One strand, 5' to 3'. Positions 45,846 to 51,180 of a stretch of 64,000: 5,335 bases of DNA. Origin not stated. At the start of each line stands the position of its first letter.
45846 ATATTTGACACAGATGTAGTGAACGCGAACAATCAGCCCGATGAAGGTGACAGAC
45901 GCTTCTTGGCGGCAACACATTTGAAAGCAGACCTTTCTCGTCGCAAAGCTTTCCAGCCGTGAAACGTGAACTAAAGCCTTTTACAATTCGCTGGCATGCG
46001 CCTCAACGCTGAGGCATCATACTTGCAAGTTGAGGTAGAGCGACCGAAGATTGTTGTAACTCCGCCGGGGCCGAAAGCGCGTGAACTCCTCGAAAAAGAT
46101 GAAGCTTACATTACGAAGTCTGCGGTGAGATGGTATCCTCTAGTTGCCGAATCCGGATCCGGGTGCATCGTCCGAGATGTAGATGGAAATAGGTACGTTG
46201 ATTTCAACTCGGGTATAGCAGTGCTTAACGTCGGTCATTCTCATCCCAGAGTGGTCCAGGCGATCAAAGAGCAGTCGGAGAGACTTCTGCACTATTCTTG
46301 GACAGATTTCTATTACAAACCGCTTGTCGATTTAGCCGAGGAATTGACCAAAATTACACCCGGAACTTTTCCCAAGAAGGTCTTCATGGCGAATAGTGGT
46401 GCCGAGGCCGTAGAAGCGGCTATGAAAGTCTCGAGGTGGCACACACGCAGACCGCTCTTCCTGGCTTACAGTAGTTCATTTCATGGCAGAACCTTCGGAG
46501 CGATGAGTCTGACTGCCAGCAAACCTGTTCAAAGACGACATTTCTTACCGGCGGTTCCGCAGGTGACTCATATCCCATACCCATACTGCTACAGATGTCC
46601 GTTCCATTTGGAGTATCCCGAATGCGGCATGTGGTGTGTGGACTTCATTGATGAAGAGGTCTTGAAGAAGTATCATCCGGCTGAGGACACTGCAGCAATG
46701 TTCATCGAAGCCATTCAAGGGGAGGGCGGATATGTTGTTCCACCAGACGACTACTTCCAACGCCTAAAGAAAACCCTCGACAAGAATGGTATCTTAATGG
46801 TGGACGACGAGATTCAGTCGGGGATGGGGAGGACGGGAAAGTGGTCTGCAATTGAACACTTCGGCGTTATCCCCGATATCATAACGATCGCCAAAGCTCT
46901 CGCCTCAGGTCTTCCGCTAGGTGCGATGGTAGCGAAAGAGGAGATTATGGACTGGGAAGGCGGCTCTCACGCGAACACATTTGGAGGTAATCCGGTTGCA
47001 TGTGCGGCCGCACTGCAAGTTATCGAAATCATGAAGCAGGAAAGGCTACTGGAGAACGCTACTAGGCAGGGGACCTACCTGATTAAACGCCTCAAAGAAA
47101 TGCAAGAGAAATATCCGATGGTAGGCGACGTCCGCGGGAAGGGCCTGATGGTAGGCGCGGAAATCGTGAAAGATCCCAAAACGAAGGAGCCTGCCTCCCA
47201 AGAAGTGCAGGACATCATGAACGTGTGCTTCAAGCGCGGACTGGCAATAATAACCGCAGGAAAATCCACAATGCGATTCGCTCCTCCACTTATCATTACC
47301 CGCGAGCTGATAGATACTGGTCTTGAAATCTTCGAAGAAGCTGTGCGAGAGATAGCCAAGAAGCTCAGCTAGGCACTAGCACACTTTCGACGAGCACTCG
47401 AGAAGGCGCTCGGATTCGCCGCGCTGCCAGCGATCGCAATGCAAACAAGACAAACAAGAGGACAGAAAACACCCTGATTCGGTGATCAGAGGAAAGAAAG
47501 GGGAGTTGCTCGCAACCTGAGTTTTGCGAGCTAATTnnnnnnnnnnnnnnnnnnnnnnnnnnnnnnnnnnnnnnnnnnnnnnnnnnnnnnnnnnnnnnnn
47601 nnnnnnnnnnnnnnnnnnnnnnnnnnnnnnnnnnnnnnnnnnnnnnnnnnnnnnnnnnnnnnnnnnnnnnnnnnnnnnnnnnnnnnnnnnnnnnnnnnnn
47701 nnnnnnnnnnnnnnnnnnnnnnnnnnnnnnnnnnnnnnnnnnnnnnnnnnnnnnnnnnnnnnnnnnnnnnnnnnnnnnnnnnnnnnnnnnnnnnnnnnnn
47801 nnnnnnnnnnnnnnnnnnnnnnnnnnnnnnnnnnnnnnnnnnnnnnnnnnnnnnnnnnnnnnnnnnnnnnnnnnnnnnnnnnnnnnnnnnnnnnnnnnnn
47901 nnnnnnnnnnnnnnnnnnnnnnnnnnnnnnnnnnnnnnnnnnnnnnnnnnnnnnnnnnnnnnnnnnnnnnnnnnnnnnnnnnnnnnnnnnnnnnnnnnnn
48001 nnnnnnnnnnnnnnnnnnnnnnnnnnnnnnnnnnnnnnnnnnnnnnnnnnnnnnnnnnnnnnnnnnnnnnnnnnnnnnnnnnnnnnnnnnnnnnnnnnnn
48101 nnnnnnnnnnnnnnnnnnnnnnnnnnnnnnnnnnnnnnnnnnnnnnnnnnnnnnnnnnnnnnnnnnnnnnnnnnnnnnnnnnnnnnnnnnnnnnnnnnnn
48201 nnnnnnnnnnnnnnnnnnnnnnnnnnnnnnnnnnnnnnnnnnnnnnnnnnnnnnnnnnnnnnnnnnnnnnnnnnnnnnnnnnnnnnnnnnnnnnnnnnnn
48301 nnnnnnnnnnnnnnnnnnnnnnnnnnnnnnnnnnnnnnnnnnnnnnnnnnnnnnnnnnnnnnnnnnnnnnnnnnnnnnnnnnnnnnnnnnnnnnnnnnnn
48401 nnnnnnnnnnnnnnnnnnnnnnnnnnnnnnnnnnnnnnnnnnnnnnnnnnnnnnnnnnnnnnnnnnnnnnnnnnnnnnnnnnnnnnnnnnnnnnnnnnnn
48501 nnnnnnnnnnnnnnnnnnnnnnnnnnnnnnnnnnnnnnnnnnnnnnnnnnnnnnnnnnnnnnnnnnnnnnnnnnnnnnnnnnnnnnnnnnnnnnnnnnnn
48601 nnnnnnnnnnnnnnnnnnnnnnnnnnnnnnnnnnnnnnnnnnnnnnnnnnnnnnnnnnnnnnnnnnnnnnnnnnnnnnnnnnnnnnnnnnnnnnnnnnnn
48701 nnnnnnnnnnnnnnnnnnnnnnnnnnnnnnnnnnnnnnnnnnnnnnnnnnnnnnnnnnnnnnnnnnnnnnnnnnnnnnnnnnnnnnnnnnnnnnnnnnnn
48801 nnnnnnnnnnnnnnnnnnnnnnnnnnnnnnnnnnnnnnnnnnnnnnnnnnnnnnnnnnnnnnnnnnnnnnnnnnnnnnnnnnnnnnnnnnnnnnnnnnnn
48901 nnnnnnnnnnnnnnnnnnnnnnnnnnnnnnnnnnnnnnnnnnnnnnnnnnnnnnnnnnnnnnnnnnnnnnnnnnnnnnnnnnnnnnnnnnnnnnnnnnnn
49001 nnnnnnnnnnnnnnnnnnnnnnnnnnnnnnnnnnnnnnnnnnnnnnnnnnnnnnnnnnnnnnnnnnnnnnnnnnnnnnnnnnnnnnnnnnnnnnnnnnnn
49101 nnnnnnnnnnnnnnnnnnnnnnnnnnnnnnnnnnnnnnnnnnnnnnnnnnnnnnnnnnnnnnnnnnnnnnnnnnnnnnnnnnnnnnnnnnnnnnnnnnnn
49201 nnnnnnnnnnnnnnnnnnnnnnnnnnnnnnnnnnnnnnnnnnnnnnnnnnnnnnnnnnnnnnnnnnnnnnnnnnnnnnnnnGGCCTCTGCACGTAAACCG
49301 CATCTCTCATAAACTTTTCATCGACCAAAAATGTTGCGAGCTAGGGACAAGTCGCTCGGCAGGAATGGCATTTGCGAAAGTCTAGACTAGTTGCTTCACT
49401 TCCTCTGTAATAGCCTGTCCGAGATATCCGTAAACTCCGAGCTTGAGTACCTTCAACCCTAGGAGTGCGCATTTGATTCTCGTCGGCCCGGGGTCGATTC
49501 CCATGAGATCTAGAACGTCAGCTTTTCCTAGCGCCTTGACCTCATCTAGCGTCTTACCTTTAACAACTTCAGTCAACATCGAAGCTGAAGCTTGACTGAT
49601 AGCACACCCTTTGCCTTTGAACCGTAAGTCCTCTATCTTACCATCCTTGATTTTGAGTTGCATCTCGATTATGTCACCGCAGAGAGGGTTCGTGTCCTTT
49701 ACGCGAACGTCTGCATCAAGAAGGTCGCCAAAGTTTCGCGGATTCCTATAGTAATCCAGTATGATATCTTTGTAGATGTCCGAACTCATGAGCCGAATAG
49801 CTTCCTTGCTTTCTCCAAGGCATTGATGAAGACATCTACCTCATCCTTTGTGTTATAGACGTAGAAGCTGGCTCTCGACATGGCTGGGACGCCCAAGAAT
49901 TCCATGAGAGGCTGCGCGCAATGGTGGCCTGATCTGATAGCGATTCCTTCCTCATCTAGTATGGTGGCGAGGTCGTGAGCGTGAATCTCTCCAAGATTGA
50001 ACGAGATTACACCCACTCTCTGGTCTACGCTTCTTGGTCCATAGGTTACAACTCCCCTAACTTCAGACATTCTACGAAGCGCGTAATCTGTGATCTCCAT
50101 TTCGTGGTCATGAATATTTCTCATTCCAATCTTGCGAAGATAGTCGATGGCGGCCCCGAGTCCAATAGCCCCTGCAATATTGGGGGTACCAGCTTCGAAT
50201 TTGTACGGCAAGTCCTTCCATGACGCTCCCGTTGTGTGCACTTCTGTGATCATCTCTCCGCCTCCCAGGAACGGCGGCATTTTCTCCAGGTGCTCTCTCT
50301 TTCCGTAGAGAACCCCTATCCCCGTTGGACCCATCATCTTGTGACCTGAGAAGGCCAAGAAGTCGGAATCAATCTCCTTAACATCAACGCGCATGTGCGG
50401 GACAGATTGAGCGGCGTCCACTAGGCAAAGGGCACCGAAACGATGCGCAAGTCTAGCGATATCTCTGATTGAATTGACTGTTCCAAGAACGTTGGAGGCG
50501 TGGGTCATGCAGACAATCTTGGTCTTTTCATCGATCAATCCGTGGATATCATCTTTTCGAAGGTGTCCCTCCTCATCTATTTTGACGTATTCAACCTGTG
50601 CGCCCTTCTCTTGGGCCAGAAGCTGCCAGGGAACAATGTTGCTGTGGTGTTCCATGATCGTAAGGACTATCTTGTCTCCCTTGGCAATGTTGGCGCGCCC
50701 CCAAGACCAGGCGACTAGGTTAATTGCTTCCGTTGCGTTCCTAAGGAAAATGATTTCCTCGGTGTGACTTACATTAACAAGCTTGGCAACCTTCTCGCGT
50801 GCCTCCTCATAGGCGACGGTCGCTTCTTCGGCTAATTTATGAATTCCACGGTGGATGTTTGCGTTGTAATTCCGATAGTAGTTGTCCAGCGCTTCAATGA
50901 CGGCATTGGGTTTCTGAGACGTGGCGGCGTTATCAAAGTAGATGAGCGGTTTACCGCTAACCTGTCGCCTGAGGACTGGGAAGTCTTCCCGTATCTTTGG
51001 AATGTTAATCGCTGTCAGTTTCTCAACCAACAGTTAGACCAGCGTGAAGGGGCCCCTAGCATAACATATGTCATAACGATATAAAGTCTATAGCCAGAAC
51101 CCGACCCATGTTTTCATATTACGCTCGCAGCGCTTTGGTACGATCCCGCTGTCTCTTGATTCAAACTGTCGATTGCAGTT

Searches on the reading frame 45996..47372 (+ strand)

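Call 24: search_protein_families(library=pfam, max_evalue=0.0001, proteins=[window:45996-47372:+])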
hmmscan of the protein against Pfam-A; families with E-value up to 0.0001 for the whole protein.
window:45996-47372:+ (458 aa): 1 family
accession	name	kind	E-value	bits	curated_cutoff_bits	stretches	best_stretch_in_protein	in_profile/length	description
PF00202.27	Aminotran_3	-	8.7e-125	417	30.5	1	47-450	9-403/403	Aminotransferase class-III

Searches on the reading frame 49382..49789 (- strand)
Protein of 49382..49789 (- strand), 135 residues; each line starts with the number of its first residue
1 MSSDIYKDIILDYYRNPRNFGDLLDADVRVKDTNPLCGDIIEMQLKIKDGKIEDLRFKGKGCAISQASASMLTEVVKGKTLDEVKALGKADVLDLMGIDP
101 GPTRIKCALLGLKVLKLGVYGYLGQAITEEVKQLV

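Call 24: search_protein_families(library=pfam, max_evalue=0.0001, proteins=[window:49382-49789:-])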
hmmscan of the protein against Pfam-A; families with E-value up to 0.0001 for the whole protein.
window:49382-49789:- (135 aa): 1 family
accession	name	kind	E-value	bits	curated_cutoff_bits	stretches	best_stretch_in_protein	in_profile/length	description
PF01592.21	NifU_N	-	6.6e-32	110.8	22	1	6-126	2-124/127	NifU-like N terminal domain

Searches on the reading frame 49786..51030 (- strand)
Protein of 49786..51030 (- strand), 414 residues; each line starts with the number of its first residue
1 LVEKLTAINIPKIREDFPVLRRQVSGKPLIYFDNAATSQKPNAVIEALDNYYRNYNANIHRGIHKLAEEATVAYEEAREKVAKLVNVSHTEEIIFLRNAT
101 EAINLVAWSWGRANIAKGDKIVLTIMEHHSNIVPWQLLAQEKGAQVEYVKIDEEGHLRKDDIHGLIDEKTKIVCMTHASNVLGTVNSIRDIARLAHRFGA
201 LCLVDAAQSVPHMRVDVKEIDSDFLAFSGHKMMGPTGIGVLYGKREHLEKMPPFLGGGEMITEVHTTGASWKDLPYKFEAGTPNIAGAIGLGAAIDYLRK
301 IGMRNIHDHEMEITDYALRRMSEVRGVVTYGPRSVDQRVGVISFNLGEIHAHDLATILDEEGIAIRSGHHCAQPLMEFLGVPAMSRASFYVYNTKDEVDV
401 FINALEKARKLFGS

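Call 24: search_protein_families(library=pfam, max_evalue=0.0001, proteins=[window:49786-51030:-])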
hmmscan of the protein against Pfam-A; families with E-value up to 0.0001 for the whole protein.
window:49786-51030:- (414 aa): 4 families
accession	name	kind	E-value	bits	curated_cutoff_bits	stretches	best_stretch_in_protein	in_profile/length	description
PF00266.25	Aminotran_5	-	5.7e-157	522.9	21.5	1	30-401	1-371/371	Aminotransferase class-V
PF00155.27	Aminotran_1_2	-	4e-08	33.3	19.7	1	72-250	41-240/361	Aminotransferase class I and II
PF01041.23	DegT_DnrJ_EryC1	-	2.7e-07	30.6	19.8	1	82-211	31-151/360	DegT/DnrJ/EryC1/StrS aminotransferase family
PF01212.27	Beta_elim_lyase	-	7.9e-07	29.1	27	1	77-250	37-218/288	Beta-eliminating lyase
